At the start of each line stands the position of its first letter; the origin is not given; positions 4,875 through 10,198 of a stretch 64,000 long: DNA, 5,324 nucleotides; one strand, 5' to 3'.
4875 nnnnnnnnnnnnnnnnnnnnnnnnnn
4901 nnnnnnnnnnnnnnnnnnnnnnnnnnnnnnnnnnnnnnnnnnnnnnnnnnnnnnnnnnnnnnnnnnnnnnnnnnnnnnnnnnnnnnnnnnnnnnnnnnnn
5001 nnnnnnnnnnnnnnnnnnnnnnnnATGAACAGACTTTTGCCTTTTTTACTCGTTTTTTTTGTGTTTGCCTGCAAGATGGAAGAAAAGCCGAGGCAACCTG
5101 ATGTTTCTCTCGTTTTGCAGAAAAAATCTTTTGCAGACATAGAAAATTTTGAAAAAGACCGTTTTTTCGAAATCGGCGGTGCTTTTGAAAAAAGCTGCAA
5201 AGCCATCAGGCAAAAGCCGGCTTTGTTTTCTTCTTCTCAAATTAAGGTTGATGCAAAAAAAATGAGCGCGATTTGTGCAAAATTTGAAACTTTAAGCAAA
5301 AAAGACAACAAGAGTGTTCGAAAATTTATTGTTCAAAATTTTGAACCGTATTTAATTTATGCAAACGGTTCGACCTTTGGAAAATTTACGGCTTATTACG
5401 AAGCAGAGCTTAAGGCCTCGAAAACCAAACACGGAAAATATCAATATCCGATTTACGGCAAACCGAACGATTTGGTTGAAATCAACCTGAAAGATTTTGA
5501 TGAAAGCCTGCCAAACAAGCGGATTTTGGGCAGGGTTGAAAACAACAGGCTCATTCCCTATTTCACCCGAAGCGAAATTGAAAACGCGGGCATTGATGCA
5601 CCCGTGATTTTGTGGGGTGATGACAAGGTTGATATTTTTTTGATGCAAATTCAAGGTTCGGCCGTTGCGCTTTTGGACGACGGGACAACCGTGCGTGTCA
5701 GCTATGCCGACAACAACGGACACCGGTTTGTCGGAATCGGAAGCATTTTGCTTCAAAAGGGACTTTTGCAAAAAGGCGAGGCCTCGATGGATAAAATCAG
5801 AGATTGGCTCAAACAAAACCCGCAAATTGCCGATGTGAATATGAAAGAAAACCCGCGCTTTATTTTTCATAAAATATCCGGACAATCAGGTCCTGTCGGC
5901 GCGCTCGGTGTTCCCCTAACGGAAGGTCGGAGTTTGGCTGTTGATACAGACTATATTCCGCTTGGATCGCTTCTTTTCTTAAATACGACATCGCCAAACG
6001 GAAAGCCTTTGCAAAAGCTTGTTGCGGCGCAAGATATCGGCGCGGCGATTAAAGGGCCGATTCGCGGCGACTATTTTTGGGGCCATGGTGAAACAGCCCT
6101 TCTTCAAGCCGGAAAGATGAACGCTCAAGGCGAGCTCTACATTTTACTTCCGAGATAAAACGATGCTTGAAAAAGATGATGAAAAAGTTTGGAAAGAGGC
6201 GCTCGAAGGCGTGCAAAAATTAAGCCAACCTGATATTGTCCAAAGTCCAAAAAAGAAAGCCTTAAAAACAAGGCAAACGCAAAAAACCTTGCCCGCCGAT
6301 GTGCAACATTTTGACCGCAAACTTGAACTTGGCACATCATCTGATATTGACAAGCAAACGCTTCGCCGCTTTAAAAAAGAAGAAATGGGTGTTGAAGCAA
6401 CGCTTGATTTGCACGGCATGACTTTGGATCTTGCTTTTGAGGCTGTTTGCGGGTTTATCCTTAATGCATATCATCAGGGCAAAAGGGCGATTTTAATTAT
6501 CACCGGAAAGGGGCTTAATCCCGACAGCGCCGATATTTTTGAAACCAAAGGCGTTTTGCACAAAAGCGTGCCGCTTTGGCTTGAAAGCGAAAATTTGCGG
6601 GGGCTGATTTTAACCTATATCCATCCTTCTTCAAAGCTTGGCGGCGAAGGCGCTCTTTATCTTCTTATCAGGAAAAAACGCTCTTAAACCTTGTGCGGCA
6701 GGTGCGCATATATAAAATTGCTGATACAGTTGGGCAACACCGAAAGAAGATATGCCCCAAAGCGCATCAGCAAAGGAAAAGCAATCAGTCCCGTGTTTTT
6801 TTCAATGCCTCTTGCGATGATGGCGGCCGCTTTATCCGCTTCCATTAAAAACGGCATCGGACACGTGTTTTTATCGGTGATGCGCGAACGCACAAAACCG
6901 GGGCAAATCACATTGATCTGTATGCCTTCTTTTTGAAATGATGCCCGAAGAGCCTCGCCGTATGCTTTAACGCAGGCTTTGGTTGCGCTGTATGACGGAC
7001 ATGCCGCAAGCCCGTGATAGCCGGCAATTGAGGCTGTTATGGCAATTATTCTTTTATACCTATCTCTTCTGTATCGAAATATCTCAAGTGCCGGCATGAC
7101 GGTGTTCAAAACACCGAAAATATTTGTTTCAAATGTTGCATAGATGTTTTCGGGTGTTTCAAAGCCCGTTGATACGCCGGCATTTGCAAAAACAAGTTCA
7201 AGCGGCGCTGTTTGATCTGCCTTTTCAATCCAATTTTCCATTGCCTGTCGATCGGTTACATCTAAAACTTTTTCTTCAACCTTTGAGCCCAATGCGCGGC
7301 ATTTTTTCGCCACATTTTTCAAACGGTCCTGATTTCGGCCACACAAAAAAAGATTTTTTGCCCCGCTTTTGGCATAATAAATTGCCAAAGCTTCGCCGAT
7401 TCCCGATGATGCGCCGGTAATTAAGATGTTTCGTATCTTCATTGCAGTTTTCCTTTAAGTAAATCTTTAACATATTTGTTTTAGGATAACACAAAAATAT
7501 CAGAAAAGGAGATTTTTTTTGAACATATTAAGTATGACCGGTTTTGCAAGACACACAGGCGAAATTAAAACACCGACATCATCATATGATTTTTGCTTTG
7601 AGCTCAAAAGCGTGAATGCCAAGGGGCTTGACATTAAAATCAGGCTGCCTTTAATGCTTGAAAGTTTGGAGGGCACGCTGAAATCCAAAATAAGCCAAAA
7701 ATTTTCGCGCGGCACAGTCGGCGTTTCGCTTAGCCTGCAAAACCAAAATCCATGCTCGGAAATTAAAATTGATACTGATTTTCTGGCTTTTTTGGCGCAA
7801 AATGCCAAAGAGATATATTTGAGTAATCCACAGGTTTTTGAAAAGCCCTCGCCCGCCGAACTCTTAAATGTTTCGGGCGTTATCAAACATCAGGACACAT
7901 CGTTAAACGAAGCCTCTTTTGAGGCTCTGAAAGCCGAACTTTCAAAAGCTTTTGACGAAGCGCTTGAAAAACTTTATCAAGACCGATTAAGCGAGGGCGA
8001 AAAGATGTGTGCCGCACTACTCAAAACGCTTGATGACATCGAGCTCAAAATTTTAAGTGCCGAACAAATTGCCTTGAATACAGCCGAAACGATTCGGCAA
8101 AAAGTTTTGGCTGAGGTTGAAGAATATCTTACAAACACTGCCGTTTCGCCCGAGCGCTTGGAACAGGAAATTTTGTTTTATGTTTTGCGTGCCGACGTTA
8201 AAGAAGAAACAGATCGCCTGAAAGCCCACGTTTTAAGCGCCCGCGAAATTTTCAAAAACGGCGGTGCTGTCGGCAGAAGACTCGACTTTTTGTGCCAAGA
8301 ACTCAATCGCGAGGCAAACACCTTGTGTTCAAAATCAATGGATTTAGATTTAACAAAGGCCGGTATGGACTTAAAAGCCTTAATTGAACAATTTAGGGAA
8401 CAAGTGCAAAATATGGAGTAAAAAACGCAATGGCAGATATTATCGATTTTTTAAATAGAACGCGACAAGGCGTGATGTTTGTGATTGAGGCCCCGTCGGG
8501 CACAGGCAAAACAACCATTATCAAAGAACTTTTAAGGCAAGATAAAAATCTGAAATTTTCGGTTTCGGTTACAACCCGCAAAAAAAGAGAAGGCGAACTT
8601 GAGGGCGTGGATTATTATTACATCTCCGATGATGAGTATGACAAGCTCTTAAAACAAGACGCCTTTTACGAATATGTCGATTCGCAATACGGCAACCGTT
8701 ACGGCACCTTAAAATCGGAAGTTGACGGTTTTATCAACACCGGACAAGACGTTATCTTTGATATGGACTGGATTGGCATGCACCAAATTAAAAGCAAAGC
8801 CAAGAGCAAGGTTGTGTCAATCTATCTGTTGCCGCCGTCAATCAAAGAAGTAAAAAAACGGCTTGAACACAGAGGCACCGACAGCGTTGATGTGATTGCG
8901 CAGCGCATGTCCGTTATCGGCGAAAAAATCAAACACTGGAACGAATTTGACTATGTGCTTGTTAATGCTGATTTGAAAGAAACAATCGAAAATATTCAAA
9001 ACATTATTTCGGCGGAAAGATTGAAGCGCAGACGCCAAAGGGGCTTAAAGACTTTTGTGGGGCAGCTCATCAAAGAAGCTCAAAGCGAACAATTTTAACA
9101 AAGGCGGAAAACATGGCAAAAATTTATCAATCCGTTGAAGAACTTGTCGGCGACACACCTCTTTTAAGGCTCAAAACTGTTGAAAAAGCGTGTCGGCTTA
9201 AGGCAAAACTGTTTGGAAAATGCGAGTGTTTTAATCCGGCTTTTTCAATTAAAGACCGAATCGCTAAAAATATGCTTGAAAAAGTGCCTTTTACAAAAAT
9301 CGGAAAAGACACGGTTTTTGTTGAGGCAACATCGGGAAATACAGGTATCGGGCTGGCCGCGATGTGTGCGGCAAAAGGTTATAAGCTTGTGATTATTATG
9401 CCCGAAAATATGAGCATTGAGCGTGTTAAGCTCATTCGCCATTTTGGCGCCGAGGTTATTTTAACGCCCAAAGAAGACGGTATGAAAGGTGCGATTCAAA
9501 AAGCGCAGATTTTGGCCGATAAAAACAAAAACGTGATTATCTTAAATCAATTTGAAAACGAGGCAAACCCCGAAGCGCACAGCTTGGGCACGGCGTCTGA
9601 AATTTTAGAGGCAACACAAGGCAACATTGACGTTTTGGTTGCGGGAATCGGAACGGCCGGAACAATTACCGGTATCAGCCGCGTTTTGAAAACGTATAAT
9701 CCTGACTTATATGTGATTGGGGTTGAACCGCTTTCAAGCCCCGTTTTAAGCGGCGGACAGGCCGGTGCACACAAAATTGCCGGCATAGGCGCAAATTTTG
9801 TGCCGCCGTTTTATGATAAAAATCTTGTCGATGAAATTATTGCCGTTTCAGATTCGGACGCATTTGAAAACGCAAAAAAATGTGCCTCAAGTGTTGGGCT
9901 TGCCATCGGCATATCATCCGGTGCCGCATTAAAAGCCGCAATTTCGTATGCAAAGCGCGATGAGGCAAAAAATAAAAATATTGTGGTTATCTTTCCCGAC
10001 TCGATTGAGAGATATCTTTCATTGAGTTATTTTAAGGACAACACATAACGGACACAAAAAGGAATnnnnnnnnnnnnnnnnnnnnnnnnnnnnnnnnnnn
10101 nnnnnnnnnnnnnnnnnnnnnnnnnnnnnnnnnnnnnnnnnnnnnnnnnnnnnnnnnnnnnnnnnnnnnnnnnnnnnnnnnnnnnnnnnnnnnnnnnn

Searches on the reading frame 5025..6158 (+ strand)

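Call 26: search_protein_families(library=pfam, max_evalue=0.00001, proteins=[window:5025-6158:+])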
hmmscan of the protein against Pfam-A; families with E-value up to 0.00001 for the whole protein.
window:5025-6158:+ (377 aa): 2 families
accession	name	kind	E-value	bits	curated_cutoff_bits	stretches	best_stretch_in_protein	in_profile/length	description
PF03562.22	MltA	-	1.6e-52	178.3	24.3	1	121-283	2-163/163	MltA specific insert domain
PF06725.17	3D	-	3.5e-20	72.4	23.8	1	302-374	1-71/72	3D domain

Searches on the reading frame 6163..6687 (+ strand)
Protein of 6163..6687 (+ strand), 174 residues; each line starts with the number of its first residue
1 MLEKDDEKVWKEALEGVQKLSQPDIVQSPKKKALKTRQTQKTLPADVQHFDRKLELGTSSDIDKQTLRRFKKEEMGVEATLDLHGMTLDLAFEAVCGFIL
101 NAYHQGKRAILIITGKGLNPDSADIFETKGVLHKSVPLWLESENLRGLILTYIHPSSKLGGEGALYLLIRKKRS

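Call 26: search_protein_families(library=pfam, max_evalue=0.00001, proteins=[window:6163-6687:+])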
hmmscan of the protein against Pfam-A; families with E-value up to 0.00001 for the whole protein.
window:6163-6687:+ (174 aa): 1 family
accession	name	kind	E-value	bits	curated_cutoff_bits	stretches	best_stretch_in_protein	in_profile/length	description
PF01713.27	Smr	-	7.8e-16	58.4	25.7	1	81-170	1-77/77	Smr domain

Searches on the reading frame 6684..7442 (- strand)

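Call 26: search_protein_families(library=pfam, max_evalue=0.00001, proteins=[window:6684-7442:-])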
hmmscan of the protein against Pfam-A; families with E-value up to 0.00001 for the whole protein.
window:6684-7442:- (252 aa): 4 families
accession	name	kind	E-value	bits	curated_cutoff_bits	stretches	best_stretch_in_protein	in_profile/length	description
PF00106.31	adh_short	-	3.4e-38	131.5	26.6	1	5-191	2-189/195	short chain dehydrogenase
PF13561.12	adh_short_C2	-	5.6e-21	75.6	27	1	10-194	1-186/236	Enoyl-(Acyl carrier protein) reductase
PF08659.16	KR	-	1e-12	48.8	22.6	1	6-167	3-165/180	KR domain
PF02719.21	Polysacc_synt_2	-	1.2e-06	28.4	20.2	1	6-119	1-116/293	Polysaccharide biosynthesis protein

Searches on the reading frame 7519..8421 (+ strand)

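Call 26: search_protein_families(library=pfam, max_evalue=0.00001, proteins=[window:7519-8421:+])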
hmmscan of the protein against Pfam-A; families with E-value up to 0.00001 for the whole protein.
window:7519-8421:+ (300 aa): 2 families
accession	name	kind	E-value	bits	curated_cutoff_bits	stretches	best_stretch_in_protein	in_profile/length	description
PF08340.16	YicC-like_C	-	1.4e-37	128.9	27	1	185-300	5-120/120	Endoribonuclease YicC-like, C-terminal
PF03755.18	YicC-like_N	-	7.9e-32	111.2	25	1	3-163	1-154/156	Endoribonuclease YicC-like, N-terminal region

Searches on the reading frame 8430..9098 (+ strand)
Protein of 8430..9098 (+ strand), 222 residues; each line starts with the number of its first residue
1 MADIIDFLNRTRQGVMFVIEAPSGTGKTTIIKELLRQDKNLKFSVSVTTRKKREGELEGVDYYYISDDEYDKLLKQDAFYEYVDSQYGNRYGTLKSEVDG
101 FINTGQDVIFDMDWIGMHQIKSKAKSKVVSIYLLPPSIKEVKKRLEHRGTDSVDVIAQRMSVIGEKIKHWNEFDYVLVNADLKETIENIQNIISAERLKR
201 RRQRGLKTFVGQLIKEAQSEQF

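Call 27: search_protein_families(library=pfam, max_evalue=0.00001, proteins=[window:8430-9098:+])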
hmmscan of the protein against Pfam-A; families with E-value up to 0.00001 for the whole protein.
window:8430-9098:+ (222 aa): 1 family
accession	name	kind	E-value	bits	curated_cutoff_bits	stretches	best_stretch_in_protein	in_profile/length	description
PF00625.27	Guanylate_kin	-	4.4e-43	147.5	25.2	1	17-195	5-181/182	Guanylate kinase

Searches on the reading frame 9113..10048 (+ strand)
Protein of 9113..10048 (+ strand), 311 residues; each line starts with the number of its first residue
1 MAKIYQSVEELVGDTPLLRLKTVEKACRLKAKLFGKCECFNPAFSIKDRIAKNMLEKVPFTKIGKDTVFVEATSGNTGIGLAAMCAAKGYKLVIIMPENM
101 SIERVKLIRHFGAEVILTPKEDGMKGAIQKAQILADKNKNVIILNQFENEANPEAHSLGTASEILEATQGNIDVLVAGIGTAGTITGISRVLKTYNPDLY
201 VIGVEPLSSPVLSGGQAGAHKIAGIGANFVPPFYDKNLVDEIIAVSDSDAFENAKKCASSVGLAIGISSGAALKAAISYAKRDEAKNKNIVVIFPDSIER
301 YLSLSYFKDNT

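Call 27: search_protein_families(library=pfam, max_evalue=0.00001, proteins=[window:9113-10048:+])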
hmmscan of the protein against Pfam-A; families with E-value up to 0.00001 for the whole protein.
window:9113-10048:+ (311 aa): 1 family
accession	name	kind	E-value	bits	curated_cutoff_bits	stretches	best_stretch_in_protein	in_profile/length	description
PF00291.31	PALP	-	4.4e-69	233.5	35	1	9-296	2-295/295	Pyridoxal-phosphate dependent enzyme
